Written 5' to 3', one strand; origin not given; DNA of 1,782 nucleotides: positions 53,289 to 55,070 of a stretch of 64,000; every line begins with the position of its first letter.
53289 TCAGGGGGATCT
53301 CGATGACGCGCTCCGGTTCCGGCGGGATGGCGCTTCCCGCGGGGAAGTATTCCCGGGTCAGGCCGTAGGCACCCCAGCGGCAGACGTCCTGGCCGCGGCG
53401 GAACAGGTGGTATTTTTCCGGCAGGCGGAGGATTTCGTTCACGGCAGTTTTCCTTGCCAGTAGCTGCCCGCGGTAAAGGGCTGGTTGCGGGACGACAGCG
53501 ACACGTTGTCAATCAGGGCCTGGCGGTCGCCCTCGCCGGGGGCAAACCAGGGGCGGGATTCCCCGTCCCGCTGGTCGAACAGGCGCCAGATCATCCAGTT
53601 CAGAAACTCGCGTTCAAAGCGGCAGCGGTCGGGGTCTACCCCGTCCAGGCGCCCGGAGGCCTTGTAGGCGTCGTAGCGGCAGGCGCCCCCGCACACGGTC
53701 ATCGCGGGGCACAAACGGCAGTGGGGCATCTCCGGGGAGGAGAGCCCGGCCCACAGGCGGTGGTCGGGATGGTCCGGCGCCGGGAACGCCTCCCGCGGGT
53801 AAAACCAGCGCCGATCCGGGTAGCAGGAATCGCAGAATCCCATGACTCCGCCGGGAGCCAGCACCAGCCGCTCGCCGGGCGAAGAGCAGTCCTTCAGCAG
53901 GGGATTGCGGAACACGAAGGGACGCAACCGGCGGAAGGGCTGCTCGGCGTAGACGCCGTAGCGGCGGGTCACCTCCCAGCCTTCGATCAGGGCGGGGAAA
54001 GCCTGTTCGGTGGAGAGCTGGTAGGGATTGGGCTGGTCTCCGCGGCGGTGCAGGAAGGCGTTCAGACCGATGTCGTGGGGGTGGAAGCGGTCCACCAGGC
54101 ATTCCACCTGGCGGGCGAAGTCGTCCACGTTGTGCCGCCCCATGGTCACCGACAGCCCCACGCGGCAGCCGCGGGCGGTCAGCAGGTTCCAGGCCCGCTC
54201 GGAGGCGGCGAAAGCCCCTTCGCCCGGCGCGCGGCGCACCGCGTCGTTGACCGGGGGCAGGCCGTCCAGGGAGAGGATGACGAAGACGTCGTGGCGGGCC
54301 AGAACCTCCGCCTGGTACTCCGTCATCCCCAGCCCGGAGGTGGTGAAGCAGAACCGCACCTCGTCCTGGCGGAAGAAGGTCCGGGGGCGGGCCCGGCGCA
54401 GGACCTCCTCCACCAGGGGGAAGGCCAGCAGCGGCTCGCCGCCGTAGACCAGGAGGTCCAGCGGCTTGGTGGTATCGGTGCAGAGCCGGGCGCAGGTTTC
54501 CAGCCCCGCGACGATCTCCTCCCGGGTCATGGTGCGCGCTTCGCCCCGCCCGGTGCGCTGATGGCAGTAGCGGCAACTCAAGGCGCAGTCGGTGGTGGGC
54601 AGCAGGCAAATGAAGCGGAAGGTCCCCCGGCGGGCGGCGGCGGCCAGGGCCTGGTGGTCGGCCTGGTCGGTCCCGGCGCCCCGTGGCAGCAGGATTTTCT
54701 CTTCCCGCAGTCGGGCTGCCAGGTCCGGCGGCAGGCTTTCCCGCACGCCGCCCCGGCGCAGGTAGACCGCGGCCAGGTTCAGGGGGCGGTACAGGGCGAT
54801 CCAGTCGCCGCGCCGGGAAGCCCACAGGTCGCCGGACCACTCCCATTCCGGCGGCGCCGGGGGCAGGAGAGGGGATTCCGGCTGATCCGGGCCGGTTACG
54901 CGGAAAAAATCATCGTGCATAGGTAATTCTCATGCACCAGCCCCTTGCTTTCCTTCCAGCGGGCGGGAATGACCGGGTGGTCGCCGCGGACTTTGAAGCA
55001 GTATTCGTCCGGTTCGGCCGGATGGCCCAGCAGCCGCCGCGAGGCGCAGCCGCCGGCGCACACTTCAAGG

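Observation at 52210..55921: Three consecutive SPASM/twitch radical SAM paralog-like genes, one with a ~100-aa N-terminal extension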

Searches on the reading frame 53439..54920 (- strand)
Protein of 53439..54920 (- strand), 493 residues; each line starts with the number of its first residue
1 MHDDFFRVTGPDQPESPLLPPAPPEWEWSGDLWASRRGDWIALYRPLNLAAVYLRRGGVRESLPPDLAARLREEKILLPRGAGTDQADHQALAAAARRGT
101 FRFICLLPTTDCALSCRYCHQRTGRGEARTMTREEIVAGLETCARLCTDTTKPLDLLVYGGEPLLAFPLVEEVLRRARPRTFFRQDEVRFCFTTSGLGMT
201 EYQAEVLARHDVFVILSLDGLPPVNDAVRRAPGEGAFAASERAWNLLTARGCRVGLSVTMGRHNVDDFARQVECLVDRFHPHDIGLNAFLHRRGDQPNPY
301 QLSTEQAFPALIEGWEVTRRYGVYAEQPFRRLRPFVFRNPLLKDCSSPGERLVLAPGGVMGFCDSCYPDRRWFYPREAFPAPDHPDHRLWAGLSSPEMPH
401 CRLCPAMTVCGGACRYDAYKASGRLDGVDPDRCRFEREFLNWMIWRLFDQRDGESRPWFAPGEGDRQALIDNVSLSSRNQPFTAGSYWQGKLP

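Call 3: search_protein_families(library=pfam, proteins=[window:53439-54920:-], max_evalue=0.01)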
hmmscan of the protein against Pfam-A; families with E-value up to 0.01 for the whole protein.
window:53439-54920:- (493 aa): 2 families
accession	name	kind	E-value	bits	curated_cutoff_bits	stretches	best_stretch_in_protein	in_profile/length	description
PF04055.27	Radical_SAM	-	1.4e-14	55.1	29.5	1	108-269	3-160/166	Radical SAM superfamily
PF13353.11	Fer4_12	-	7.4e-06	26.7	22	1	105-214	8-113/137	4Fe-4S single cluster domain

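Call 4: search_protein_families(library=ncbifam, proteins=[window:53439-54920:-], max_evalue=0.01)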
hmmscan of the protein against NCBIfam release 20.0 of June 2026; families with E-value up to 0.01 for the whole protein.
window:53439-54920:- (493 aa): 55 families (the best 25 are shown)
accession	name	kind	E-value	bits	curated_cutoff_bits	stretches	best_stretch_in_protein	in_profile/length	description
TIGR04136.1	rSAM_FibroRumin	equivalog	2e-24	86.3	400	1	110-444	99-450/458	FibroRumin system radical SAM peptide maturase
TIGR04064.1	rSAM_nif11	equivalog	3.5e-23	82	518.7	2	84-247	60-225/459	nif11-like peptide radical SAM maturase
NF047865.1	rSAM_PapB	equivalog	1.9e-22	80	340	1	104-277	5-177/330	PapB family radical SAM/SPASM ranthipeptide maturase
TIGR03974.1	rSAM_six_Cys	equivalog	5.3e-21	75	425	1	93-277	87-275/451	thioether cross-link-forming SCIFF peptide maturase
TIGR03978.1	rSAM_paired_1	equivalog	3.4e-17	62.4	370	1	105-250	86-230/466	His-Xaa-Ser system radical SAM maturase HxsB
TIGR03906.1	quino_hemo_SAM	equivalog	6.9e-16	57.9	453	1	100-285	92-280/467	quinohemoprotein amine dehydrogenase maturation protein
NF041298.1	rSAM_mat_DynA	equivalog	9e-15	54.5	450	1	107-278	6-177/356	dynobactin maturation radical SAM/SPASM protein DynA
TIGR04163.1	rSAM_cobopep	equivalog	1.4e-14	53.7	375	1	105-297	67-253/428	peptide-modifying radical SAM enzyme CbpB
TIGR04280.1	geopep_mat_rSAM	hypoth_equivalog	5.2e-14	52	400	1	93-239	75-222/428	geopeptide radical SAM maturase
TIGR04083.1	rSAM_pep_methan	hypoth_equivalog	2.3e-13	49.8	300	1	104-306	2-194/376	TIGR04083 family peptide-modifying radical SAM enzyme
NF041707.1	rSAM_YhhB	equivalog_domain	2.7e-13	49.6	445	1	111-294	11-197/369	cyclophane-forming radical SAM/SPASM peptide maturase YhhB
TIGR04051.1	rSAM_NirJ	equivalog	2.9e-13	49.5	515.45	1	111-273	11-161/354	heme d1 biosynthesis radical SAM protein NirJ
NF040492.1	not_ScfB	exception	4e-13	49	855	1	97-278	90-275/450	ScfB-related radical SAM/SPASM orphan maturase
TIGR03962.1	mycofact_rSAM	equivalog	1.9e-12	47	265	1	101-268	9-166/339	mycofactocin radical SAM maturase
TIGR04068.1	rSAM_ocin_clost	equivalog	1.7e-11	43.7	500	1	103-237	85-222/462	Cys-rich peptide radical SAM maturase CcpM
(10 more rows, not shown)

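Call 8: find_homologous_proteins(query=window:53439-54920:-, max_evalue=0.00001)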
Query window:53439-54920:- (493 aa): 52 proteins with E <= 0.00001 among 8000 candidates.
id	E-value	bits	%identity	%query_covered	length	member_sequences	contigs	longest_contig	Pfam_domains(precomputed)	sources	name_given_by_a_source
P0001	0.0e+0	1176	100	100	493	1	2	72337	PF04055.28,PF13353.12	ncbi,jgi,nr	ncbi:MAG: radical SAM protein [Candidatus Zixiibacteriota bacterium]|nr:MAG: radical SAM protein [ca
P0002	9.3e-202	689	61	99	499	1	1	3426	PF04055.28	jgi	jgi:radical SAM protein with 4Fe4S-binding SPASM domain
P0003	5.0e-201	687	59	99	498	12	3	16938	PF04055.28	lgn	-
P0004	2.3e-197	675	66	88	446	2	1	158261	PF04055.28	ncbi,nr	ncbi:MAG: radical SAM protein [bacterium]|nr:radical SAM protein [bacterium]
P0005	1.2e-189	649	58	99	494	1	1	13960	PF04055.28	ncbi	-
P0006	5.0e-186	637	58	99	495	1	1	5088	PF04055.28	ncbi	-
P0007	1.1e-185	636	63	87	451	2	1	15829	PF04055.28,PF13353.12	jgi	jgi:radical SAM protein with 4Fe4S-binding SPASM domain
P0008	1.2e-184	633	56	99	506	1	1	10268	PF04055.28,PF13353.12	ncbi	ncbi:MAG: radical SAM protein [bacterium]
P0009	5.2e-184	631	56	99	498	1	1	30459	PF04055.28,PF13353.12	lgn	-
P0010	2.7e-183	628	58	98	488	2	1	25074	PF04055.28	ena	-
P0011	3.5e-182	625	55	100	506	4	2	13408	PF04055.28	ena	-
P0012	8.2e-180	617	62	85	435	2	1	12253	PF04055.28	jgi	jgi:radical SAM protein with 4Fe4S-binding SPASM domain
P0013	6.0e-178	611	54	99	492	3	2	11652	PF04055.28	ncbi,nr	ncbi:radical SAM protein [bacterium]|nr:radical SAM protein [bacterium]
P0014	8.9e-178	610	55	99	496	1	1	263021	PF04055.28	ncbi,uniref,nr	ncbi:hypothetical protein CEE37_09360 [candidate division LCP-89 bacterium B3_LCP]|uniref:Radical SA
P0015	4.5e-176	604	58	91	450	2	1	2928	PF04055.28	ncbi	-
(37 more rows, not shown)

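Call 9: find_encoding_contigs(protein=P0014, flank=10000, max_places=2)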
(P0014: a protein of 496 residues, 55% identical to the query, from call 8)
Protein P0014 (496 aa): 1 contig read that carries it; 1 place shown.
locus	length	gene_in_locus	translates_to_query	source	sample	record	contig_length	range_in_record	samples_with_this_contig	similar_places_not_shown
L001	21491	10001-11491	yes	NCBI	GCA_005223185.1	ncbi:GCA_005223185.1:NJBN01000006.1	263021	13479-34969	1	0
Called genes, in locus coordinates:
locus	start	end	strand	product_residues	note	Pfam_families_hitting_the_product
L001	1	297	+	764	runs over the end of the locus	PF13620:CarboxypepD_reg, PF13715:CarbopepD_reg_2, PF07715:Plug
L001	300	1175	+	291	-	PF14054:DUF4249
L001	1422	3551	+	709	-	PF13229:Beta_helix, PF05048:NosD, PF13229:Beta_helix, PF18962:Por_Secre_tail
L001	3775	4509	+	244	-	PF00989:PAS (faint), PF13188:PAS_8, PF13426:PAS_9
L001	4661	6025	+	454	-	PF02310:B12-binding, PF04055:Radical_SAM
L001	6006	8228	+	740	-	PF04879:Molybdop_Fe4S4, PF00384:Molybdopterin, PF01568:Molydop_binding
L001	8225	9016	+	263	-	PF01261:AP_endonuc_2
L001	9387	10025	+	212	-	-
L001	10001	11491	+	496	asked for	PF04055:Radical_SAM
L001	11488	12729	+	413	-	PF04055:Radical_SAM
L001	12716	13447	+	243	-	PF00891:Methyltransf_2 (weak), PF13489:Methyltransf_23, PF01209:Ubie_methyltran (faint), PF08241:Methyltransf_11, PF08242:Methyltransf_12, PF13649:Methyltransf_25, PF13847:Methyltransf_31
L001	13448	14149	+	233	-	PF01128:IspD, PF12804:NTP_transf_3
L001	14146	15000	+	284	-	PF01209:Ubie_methyltran (weak), PF13847:Methyltransf_31, PF08241:Methyltransf_11, PF08242:Methyltransf_12, PF13649:Methyltransf_25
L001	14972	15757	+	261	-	PF01066:CDP-OH_P_transf (weak)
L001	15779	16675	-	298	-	PF13349:DUF4097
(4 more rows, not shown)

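Call 10: find_encoding_contigs(protein=P0004, flank=10000, max_places=2)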
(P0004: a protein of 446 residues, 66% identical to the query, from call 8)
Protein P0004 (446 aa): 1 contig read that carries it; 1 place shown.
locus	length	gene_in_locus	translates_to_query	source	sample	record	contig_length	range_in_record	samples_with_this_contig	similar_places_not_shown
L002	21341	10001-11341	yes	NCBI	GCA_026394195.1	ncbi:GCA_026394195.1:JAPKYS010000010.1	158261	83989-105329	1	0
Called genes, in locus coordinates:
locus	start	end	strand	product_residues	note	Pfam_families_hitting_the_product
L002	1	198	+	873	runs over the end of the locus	PF01734:Patatin, PF01103:Omp85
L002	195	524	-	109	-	-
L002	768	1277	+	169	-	-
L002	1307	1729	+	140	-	PF13560:HTH_31, PF01381:HTH_3, PF12844:HTH_19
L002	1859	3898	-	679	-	PF13540:RCC1_2 (faint), PF06739:SBBP (weak), PF18962:Por_Secre_tail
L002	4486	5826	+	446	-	PF02310:B12-binding, PF04055:Radical_SAM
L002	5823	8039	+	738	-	PF04879:Molybdop_Fe4S4, PF00384:Molybdopterin, PF01568:Molydop_binding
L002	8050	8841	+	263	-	PF01261:AP_endonuc_2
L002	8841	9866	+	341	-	PF04055:Radical_SAM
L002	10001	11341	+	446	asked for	PF04055:Radical_SAM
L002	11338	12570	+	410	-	PF04055:Radical_SAM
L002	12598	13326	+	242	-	PF01209:Ubie_methyltran (weak), PF13489:Methyltransf_23, PF08241:Methyltransf_11, PF08242:Methyltransf_12, PF13649:Methyltransf_25, PF13847:Methyltransf_31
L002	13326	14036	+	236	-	PF01128:IspD (faint), PF12804:NTP_transf_3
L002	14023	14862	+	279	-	PF13847:Methyltransf_31, PF08241:Methyltransf_11, PF08242:Methyltransf_12, PF13649:Methyltransf_25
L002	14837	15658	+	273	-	-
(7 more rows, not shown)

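Call 11: find_encoding_contigs(protein=P0009, flank=10000, max_places=2)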
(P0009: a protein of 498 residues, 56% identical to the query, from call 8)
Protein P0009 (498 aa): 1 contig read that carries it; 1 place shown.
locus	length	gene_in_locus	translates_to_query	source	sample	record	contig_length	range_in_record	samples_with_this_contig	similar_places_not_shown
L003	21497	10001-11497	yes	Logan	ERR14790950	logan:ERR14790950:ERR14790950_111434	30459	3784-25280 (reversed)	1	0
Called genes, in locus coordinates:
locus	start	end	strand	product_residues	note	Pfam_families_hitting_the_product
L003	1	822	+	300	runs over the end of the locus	PF14054:DUF4249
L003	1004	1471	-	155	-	PF10754:DUF2569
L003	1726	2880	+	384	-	PF00989:PAS (weak), PF08448:PAS_4, PF00512:HisKA, PF02518:HATPase_c, PF14501:HATPase_c_5 (weak)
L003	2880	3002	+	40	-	-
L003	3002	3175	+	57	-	-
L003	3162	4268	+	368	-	PF00072:Response_reg, PF00989:PAS, PF08448:PAS_4, PF13426:PAS_9, PF08447:PAS_3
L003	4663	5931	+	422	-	PF02310:B12-binding, PF04055:Radical_SAM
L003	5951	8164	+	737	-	PF04879:Molybdop_Fe4S4, PF00384:Molybdopterin, PF01568:Molydop_binding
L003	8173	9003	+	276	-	PF01261:AP_endonuc_2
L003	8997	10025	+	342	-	PF04055:Radical_SAM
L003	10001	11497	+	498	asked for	PF13353:Fer4_12 (faint), PF04055:Radical_SAM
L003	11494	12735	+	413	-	PF04055:Radical_SAM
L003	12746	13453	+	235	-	PF13489:Methyltransf_23 (weak), PF13649:Methyltransf_25, PF13847:Methyltransf_31 (weak), PF08241:Methyltransf_11, PF08242:Methyltransf_12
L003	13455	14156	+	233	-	PF00483:NTP_transferase (weak), PF01128:IspD (weak), PF12804:NTP_transf_3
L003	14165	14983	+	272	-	PF05175:MTS (weak), PF01209:Ubie_methyltran (weak), PF13847:Methyltransf_31, PF08241:Methyltransf_11, PF08242:Methyltransf_12 (faint), PF13649:Methyltransf_25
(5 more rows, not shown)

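Call 12: search_solved_structures(query=window:53439-54920:-, max_evalue=0.001, show_alignments=2)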
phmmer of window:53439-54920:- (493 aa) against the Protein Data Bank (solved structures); distinct sequences matched with E-value up to 0.001: 3.
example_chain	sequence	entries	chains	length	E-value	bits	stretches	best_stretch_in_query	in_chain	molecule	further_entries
5wgg_A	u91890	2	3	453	9.5e-16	60.5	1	90-445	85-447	Radical SAM domain protein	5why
9gm3_A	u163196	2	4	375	1.8e-07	33.1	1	109-248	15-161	ChlB radical SAM domain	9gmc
8vpo_A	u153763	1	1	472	0.00014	23.6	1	126-439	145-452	Radical SAM core domain-containing protein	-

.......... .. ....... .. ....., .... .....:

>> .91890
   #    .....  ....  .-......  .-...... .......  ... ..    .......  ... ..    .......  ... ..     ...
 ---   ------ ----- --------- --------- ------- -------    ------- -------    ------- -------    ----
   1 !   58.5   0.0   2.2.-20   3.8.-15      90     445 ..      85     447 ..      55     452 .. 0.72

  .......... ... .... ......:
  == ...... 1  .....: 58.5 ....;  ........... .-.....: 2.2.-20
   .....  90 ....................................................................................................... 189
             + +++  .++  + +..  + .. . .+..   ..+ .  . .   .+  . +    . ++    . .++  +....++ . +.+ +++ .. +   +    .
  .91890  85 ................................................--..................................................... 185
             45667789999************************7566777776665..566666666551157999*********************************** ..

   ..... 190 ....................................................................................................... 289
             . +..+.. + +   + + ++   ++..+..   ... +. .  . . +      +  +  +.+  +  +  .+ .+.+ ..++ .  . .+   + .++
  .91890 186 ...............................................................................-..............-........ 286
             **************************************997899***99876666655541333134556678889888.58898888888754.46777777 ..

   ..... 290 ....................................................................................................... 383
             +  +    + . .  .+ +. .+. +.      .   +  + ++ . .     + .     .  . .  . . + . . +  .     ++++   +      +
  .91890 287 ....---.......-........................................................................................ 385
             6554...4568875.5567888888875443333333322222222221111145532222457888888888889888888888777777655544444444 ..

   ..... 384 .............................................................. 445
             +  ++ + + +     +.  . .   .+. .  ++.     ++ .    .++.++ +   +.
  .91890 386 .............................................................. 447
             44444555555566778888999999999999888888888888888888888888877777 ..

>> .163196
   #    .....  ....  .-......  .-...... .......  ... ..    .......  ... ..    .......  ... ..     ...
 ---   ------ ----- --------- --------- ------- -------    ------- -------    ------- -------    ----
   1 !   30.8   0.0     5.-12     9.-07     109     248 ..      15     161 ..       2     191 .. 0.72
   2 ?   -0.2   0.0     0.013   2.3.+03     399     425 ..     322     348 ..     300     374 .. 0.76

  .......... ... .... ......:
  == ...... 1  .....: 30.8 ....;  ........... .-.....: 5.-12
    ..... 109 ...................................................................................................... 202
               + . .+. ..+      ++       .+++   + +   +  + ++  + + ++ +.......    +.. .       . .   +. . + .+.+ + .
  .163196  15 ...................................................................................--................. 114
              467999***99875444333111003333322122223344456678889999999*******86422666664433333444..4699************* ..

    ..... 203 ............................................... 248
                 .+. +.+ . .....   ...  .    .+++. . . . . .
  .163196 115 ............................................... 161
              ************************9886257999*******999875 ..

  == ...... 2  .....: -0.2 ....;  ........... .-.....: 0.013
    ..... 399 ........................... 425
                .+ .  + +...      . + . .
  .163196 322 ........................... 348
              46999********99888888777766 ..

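Call 17: find_related_loci(query=A1, collection=genome_contigs, flank=10000)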
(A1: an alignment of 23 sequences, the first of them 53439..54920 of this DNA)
Query A1 (493 aa) in genome_contigs; peptide patterns used: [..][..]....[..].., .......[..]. (x = any residue, [..] = any of these).
38 stretches matched a pattern; 8 encode a relative of the query (tblastn E <= 1e-3); 8 distinct loci.
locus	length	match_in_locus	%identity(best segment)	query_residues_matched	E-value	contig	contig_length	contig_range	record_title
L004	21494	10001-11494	62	1-492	0e+0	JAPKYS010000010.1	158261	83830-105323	MAG: bacterium isolate LacPavin_0920_SED3_MAG_51_16 LacPavin_0920_SED3_scaffold_1587497, whole genome shotgun sequence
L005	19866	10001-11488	59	1-487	0e+0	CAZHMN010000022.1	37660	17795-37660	MAG TPA_asm: uncultured bacterium isolate binchicken_co19_508 genome assembly, contig: NODE_1408_length_37660_cov_8.9491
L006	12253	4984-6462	59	1-489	0e+0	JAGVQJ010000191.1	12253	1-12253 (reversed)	MAG: Calditrichaeota bacterium isolate DeMMO3_2 c_000000019348, whole genome shotgun sequence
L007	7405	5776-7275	56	1-491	0e+0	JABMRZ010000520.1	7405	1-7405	MAG: Candidatus Tariuqbacter arcticus isolate bin.685 k141_6753615, whole genome shotgun sequence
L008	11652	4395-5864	54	1-487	4e-178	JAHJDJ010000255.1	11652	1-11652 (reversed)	MAG: bacterium isolate Modern_marine.mb.49 Modern_marine.mb.49_k141_1713274, whole genome shotgun sequence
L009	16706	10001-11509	53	1-487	9e-176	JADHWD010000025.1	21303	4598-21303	MAG: bacterium isolate BS750m-G18 BS-750m-C3634, whole genome shotgun sequence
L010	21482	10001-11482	55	1-487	9e-179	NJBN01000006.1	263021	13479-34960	MAG: candidate division LCP-89 bacterium B3_LCP 17, whole genome shotgun sequence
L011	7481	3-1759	68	101-487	1e-93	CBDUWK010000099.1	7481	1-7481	MAG TPA_asm: uncultured bacterium isolate SRR22302363_concoct_93 genome assembly, contig: ERZ25749332.7088, whole genome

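Call 30: predict_structure(alignment_id=A1)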
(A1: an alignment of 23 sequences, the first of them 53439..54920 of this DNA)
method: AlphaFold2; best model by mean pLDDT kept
length: 493 residues; sequences in the alignment: 23
mean_pLDDT: 89.7   pTM: 0.89
mean pLDDT of the five models: 89.7, 89.6, 87.8, 87.2, 85.7
residues with pLDDT >= 90: 329; 70-90: 138; 50-70: 19; < 50: 7
segments of 3 or more residues with pLDDT < 50: none
pLDDT, mean of each block of 10 residues (from residue 1): 69 60 92 91 95 84 90 95 95 88 94 91 88 96 90 91 96 89 87 97 98 96 95 94 98 96 97 98 91 89 95 95 92 92 73 95 90 93 90 90 86 83 90 92 94 79 92 83 77 46
secondary structure, 60 per line:
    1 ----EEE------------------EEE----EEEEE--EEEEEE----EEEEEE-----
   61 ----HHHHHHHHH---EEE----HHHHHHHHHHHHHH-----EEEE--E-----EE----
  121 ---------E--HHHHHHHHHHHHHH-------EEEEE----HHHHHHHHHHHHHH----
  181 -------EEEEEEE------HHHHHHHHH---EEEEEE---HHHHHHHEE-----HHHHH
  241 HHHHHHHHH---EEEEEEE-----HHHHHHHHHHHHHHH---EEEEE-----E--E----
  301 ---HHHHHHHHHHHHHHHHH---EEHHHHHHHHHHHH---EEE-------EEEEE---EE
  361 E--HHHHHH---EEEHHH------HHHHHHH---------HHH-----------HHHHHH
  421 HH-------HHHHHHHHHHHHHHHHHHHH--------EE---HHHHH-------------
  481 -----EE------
elements in order: E5-7 E26-28 E33-37 E40-45 E50-55 H65-73 E77-79 H84-97 E103-106 H133-146 E154-158 H163-176 E188-194 H201-209 E213-218 H222-228 H236-249 E253-259 H265-279 E283-287 H304-320 H326-337 E341-343 E351-355 E359-361 H364-369 E373-375 H385-391 H415-422 H430-449 H463-467
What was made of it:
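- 53439..54920 (-): rSAM/SPASM enzyme B, 493 aa, with a family-specific N-terminal domain of about 100 aa and a conserved C-terminal tail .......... The AF2 model has pLDDT 89.7 (call 30).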
